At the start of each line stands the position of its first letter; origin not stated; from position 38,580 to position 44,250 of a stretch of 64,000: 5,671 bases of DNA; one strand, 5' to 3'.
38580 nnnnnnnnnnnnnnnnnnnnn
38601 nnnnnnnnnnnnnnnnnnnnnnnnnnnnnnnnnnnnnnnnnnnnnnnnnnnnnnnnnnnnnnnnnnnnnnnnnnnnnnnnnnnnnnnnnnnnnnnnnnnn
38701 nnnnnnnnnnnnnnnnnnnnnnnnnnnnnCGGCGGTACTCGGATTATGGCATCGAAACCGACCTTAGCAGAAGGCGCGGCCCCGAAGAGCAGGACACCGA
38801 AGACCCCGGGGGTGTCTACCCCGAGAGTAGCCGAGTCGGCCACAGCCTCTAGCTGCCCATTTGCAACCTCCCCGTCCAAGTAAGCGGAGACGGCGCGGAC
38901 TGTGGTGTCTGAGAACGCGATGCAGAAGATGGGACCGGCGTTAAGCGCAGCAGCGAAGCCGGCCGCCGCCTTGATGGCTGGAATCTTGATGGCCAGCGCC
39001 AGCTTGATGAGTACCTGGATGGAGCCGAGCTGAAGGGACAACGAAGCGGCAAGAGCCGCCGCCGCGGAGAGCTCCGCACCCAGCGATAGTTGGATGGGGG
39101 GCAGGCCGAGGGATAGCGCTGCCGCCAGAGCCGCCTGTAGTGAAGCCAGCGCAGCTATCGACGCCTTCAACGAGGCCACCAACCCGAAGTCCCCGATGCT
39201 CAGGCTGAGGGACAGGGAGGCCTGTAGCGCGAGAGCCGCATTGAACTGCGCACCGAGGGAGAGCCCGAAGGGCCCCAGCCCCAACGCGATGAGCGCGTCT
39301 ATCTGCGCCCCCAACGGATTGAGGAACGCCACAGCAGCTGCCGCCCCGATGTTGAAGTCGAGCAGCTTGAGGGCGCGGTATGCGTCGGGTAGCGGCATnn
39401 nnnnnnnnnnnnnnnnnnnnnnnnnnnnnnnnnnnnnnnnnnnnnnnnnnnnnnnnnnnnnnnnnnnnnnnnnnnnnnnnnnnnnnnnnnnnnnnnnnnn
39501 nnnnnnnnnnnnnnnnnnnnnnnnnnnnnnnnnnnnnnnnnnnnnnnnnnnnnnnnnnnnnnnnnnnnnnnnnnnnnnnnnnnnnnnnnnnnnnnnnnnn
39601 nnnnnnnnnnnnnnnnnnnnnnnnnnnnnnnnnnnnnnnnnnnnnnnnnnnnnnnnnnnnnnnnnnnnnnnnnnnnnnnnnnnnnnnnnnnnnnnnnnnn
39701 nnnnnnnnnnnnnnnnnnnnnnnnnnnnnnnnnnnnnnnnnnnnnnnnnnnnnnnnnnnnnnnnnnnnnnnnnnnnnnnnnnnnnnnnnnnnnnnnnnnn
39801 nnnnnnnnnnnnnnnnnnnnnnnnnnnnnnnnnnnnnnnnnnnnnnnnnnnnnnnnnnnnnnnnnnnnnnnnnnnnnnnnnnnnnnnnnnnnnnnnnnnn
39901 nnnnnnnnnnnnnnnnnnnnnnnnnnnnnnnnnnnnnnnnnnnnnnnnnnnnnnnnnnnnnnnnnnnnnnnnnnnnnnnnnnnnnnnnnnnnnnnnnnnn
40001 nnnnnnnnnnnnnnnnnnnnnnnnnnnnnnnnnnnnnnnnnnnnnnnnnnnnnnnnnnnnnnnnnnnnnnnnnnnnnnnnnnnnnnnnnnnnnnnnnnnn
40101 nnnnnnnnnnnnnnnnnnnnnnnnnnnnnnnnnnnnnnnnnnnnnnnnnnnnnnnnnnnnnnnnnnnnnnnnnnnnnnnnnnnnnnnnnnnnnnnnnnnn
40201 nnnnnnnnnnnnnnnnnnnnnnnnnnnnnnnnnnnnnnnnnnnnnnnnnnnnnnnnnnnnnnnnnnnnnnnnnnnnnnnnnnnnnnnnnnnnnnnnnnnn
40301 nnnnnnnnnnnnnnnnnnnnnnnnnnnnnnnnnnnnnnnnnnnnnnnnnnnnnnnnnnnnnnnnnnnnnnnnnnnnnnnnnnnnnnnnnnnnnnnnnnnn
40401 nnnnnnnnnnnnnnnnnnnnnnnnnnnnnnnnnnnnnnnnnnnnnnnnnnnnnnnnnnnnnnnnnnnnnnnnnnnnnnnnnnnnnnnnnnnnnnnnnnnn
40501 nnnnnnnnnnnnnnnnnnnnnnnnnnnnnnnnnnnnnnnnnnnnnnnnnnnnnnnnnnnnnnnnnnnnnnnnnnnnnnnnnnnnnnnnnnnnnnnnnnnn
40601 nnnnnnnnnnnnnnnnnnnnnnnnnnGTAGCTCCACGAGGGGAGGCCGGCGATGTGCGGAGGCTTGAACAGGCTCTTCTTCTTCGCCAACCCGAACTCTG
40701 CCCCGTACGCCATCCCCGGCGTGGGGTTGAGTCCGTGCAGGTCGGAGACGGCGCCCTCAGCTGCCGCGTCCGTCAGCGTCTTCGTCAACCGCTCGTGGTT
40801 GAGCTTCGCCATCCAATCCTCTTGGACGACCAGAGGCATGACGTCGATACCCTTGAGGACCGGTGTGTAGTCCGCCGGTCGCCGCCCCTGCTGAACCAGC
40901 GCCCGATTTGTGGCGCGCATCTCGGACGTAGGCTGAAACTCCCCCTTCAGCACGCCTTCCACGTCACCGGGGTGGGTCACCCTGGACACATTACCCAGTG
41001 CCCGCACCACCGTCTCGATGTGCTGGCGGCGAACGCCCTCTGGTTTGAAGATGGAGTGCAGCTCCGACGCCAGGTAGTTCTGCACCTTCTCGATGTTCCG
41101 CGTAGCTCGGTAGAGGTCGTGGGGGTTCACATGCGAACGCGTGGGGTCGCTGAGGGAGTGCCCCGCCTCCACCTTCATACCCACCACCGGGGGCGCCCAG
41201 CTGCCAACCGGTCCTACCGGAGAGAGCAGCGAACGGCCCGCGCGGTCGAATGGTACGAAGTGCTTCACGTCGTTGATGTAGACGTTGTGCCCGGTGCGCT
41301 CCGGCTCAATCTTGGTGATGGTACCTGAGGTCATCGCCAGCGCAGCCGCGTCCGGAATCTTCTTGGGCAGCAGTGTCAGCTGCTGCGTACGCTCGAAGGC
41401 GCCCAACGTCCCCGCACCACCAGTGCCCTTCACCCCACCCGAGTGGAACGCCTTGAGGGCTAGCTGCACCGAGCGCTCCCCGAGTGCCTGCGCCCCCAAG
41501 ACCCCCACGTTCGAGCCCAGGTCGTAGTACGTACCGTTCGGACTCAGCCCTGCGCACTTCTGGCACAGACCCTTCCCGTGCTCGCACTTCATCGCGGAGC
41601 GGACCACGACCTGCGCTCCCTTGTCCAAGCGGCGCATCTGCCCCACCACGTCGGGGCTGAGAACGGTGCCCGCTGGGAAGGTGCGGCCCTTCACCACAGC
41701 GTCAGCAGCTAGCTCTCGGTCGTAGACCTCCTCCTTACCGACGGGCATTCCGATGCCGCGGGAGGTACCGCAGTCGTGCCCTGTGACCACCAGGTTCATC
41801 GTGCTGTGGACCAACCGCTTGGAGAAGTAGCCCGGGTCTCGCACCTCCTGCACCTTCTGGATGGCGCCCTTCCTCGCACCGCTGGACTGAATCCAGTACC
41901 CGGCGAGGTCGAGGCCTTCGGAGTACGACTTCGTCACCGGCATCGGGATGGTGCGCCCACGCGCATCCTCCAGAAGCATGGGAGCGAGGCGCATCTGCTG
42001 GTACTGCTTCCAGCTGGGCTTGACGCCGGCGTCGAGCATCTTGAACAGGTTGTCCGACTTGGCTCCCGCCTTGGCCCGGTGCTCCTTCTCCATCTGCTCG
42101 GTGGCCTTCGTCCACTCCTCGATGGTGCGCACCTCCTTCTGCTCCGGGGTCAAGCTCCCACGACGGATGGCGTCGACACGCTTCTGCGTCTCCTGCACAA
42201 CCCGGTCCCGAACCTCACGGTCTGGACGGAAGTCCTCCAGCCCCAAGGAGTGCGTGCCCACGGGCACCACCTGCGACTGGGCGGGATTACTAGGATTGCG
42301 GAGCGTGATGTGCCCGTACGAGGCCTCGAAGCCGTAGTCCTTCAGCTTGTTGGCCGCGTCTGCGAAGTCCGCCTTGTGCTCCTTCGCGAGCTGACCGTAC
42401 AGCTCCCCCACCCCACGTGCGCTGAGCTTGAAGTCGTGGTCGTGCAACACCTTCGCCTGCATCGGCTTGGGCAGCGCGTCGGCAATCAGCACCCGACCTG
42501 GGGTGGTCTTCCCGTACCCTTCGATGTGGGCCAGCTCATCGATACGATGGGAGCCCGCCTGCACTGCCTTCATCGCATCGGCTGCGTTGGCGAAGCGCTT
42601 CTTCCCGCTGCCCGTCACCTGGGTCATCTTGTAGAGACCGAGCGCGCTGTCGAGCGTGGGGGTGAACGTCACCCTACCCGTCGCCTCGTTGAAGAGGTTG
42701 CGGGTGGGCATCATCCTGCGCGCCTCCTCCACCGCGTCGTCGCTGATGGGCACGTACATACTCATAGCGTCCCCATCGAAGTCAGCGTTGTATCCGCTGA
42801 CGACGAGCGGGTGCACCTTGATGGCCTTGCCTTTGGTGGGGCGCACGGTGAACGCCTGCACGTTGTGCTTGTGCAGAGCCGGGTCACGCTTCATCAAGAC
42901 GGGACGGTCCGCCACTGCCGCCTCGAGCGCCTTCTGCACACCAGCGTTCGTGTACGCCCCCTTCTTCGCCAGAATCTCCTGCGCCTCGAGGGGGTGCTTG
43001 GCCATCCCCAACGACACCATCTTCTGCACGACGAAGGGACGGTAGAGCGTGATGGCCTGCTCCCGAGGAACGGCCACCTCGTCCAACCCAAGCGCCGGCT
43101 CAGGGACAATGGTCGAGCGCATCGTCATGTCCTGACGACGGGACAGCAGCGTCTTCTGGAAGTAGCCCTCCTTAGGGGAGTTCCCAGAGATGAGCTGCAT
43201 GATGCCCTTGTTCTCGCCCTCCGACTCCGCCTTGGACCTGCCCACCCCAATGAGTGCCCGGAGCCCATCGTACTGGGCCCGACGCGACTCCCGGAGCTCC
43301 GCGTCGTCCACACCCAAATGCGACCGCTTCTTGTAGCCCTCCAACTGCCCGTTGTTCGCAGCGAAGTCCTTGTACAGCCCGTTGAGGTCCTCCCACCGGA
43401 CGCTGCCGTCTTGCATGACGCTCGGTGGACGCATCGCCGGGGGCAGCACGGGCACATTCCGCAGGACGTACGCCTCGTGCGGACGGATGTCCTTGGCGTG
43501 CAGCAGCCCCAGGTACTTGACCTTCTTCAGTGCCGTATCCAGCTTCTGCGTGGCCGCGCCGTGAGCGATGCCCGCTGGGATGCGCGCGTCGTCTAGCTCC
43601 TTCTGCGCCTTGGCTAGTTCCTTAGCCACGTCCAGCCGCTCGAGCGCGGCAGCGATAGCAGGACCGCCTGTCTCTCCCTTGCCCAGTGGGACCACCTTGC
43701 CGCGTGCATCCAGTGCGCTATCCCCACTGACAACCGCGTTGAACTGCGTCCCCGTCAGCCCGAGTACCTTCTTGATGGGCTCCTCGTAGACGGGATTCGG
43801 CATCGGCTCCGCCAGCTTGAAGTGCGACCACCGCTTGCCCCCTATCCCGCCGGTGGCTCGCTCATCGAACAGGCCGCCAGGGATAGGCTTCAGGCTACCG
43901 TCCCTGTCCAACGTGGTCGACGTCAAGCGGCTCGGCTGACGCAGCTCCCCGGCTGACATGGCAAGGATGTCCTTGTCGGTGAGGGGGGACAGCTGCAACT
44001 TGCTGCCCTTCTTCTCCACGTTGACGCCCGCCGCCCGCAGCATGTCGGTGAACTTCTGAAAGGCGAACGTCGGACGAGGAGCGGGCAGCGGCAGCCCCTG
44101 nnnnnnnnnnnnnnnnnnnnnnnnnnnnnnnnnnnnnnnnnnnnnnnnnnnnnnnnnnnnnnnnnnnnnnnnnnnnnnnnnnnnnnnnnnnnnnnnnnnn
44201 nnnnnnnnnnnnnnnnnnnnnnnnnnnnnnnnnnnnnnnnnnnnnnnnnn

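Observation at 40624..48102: Single-polypeptide fused beta/beta-prime RNA polymerase in a phage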

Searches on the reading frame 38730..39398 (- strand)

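Call 13: search_protein_families(library=pfam, proteins=[window:38730-39398:-], max_evalue=0.001)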
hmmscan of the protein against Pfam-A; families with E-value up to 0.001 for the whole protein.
window:38730-39398:- (223 aa): 0 families

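Call 14: search_protein_families(library=phrogs, proteins=[window:38730-39398:-], max_evalue=0.001)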
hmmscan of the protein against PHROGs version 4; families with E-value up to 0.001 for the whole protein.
window:38730-39398:- (223 aa): 0 families

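Call 77: search_protein_families(library=pfam, proteins=[window:38730-39398:-], max_evalue=10)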
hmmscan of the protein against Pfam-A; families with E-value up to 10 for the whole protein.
window:38730-39398:- (223 aa): 1 family
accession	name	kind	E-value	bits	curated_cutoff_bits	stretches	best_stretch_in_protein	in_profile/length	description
PF23865.1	DUF7223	-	0.82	9.3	27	1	17-151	62-199/254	Domain of unknown function (DUF7223)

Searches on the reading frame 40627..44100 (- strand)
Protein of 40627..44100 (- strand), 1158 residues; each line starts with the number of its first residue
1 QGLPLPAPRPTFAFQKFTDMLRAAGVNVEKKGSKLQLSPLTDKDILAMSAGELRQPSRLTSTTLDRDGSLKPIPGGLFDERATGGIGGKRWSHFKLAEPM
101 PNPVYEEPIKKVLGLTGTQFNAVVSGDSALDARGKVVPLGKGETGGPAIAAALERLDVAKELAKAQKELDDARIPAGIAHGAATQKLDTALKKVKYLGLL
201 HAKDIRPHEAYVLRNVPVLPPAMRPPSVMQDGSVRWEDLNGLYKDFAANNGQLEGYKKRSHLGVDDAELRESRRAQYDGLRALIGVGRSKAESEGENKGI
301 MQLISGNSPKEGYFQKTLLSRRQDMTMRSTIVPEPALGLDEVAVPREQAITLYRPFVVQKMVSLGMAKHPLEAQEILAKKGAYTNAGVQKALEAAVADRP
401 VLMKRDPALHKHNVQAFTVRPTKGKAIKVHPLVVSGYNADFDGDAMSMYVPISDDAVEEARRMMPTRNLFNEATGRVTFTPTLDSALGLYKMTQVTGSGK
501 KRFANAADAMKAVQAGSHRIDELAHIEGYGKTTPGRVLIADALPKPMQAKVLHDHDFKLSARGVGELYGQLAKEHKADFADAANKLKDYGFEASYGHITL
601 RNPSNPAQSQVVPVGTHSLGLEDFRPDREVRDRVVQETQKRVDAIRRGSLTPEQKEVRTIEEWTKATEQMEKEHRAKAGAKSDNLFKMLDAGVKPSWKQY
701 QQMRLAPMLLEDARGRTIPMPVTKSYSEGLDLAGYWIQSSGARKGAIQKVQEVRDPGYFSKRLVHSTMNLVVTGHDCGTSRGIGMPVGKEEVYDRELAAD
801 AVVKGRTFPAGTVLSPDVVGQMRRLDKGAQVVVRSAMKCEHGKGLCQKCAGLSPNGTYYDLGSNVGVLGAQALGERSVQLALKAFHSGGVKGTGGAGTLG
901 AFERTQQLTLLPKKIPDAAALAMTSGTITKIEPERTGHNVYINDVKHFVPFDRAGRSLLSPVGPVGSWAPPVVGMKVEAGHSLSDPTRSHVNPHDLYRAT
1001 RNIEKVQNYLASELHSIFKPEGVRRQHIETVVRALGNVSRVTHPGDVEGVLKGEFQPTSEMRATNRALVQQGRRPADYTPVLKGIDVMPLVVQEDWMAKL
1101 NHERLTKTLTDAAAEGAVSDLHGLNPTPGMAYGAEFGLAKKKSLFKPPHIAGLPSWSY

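Call 11: search_dna_similar(query=window:40627-44100:-, collection=phages, mode=protein, max_rows=30)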
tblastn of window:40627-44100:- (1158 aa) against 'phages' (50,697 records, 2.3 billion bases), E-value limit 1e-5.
Records with a match: 68; places in all: 75; records where one place covers at least 80% of the query: 5.
Best place of each record, by identity: <60% 68.
By first word of the organism name: Rhizobium 10; Bacillus 9; Staphylococcus 8; Vibrio 6; Ralstonia 6; Salmonella 5; Listeria 4; Acinetobacter 4; Yersinia 4; Escherichia 3; and 5 more.
By host as written in the record: - 8; Staphylococcus aureus 6; Listeria monocytogenes 4; Ralstonia solanacearum 4; Bacillus subtilis 4; Homo sapiens 2; Rhizobium phaseoli INC1-2 2; Rhizobium sp. N941 2; and 29 more.
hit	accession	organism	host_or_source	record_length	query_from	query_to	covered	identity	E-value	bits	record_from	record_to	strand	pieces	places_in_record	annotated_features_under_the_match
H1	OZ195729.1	Vibrio phage D69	Seawater and oysters mix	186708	1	1137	89%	28.9%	3e-63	388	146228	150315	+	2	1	hypothetical protein (x4)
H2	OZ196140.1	Vibrio phage D181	Seawater and oysters mix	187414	1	1137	89%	28.9%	3e-63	388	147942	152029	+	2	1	hypothetical protein (x5)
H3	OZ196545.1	Vibrio phage D148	Seawater and oysters mix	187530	1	1137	89%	28.9%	3e-63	388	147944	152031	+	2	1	hypothetical protein (x4)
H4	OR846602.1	Enterococcus phage Efs 1-1-1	Enterococcus faecalis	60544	31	1144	96%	25.0%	5e-82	301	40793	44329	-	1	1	record has no annotation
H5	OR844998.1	Staphylococcus phage SA 1306 Kay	Staphylococcus aureus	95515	45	1124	93%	25.0%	2e-82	303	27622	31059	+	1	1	record has no annotation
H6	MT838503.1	Bacteriophage sp.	human fecal samples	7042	141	1098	71%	28.9%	1e-38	316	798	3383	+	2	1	record has no annotation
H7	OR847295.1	Listeria phage LM 4-11-1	Listeria monocytogenes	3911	212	1124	79%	25.9%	8e-79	289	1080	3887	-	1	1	record has no annotation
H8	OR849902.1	Staphylococcus phage SA 1298 Kay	Staphylococcus aureus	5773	145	1046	78%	25.5%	2e-73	274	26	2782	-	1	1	record has no annotation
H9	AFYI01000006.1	Salmonella enterica subsp. enterica serovar Infantis str. ...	Homo sapiens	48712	114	886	67%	27.8%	2e-69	262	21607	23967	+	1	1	DNA-directed RNA polymerase, beta' subunit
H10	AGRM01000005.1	Salmonella enterica subsp. houtenae str. ATCC BAA-1581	Homo sapiens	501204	114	886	67%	27.7%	3e-69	262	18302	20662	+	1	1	DNA-directed RNA polymerase, beta' subunit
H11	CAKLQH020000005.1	Acinetobacter phage MD-2021a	not known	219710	145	886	64%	27.3%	4e-73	274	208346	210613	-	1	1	rpoC: DNA-directed RNA polymerase subunit beta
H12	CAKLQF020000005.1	Acinetobacter phage MD-2021a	not known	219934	145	886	64%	27.3%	4e-73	274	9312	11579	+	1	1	rpoC: DNA-directed RNA polymerase subunit beta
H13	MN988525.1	Rhizobium phage RHph_Y65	Rhizobium phaseoli INC1-2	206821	34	887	74%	23.4%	3e-48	195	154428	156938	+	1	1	DNA-directed RNA polymerase beta' subunit protein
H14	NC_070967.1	Rhizobium phage RHph_Y65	Rhizobium phaseoli INC1-2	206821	34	887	74%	23.4%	3e-48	195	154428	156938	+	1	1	DNA-directed RNA polymerase beta' subunit protein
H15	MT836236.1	Bacteriophage sp.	human fecal samples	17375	182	887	61%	27.2%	2e-70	265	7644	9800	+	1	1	record has no annotation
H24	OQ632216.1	Salmonella phage Arash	Salmonella enterica subsp. enterica ...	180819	1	536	46%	34.1%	1e-75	282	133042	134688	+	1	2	DNA-directed RNA polymerase subunit beta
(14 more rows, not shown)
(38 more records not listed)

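Call 16: get_annotated_region(hit=H1, flank=6000)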
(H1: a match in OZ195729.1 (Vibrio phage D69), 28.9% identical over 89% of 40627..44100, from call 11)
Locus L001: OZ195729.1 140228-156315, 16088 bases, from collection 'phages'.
description: Vibrio phage D69 genome assembly, chromosome: VPD69_1.
organism: Vibrio phage D69 (NCBI taxid 3105312)
taxonomy: Viruses
host: -; source: Seawater and oysters mix; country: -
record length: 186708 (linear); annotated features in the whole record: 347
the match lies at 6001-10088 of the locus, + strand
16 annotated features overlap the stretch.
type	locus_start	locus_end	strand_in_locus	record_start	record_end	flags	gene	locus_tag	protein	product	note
CDS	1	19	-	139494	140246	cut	-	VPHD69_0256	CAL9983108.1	metallo-phosphoesterase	-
CDS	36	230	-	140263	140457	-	-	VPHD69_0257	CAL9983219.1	hypothetical protein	-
CDS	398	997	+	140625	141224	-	-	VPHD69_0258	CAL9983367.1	homing endonuclease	-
CDS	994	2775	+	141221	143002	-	-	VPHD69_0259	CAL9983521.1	hypothetical protein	-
CDS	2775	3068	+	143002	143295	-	-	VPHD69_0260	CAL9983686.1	hypothetical protein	-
CDS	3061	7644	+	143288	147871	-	-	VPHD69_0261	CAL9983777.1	hypothetical protein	-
CDS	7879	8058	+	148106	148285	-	-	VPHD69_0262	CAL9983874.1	hypothetical protein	-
CDS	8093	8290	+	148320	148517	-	-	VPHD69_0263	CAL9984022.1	hypothetical protein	-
CDS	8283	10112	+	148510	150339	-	-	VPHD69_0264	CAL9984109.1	hypothetical protein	-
CDS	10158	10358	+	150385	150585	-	-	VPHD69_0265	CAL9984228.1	hypothetical protein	-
CDS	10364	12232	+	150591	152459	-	-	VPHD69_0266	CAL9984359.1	hypothetical protein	-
CDS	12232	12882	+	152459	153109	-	-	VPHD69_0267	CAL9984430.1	hypothetical protein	-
CDS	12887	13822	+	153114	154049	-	-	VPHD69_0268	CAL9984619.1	hypothetical protein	-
CDS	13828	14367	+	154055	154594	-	-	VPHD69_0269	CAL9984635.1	hypothetical protein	-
CDS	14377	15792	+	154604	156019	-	-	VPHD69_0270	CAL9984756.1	hypothetical protein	-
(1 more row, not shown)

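Call 17: get_annotated_region(hit=H24, flank=8000)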
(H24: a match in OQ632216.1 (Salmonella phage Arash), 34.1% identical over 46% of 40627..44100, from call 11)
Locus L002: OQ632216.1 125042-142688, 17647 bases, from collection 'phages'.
description: Salmonella phage Arash, complete genome.
organism: Salmonella phage Arash (NCBI taxid 3038319)
taxonomy: Viruses; Duplodnaviria; Heunggongvirae; Uroviricota; Caudoviricetes
host: Salmonella enterica subsp. enterica serovar Typhimurium ATCC 14028; source: hospital sewage UZ Leuven; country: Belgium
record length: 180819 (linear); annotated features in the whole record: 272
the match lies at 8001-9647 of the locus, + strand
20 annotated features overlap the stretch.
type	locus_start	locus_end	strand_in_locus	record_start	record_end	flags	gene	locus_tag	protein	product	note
CDS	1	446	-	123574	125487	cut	-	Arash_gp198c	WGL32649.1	ATP-dependent DNA helicase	-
CDS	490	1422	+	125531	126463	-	-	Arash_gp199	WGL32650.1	structural protein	-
CDS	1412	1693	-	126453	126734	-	-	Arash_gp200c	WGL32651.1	hypothetical protein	-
CDS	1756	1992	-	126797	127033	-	-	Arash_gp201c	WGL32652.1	hypothetical protein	-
CDS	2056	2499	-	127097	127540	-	-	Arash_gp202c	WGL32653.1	hypothetical protein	-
CDS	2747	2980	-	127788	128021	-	-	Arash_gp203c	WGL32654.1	hypothetical protein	-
CDS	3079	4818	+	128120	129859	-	-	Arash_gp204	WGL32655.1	portal protein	-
CDS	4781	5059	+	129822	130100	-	-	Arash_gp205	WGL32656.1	hypothetical protein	-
CDS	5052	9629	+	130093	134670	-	-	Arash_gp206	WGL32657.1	DNA-directed RNA polymerase subunit beta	-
CDS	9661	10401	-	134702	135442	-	-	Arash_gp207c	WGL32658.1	hypothetical protein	-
CDS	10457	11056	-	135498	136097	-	-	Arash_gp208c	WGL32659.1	hypothetical protein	-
CDS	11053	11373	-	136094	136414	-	-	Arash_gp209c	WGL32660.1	hypothetical protein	-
CDS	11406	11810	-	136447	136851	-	-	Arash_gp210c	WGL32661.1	structural protein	-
CDS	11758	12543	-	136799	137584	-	-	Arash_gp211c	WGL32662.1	hypothetical protein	-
CDS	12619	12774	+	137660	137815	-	-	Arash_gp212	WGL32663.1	hypothetical protein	-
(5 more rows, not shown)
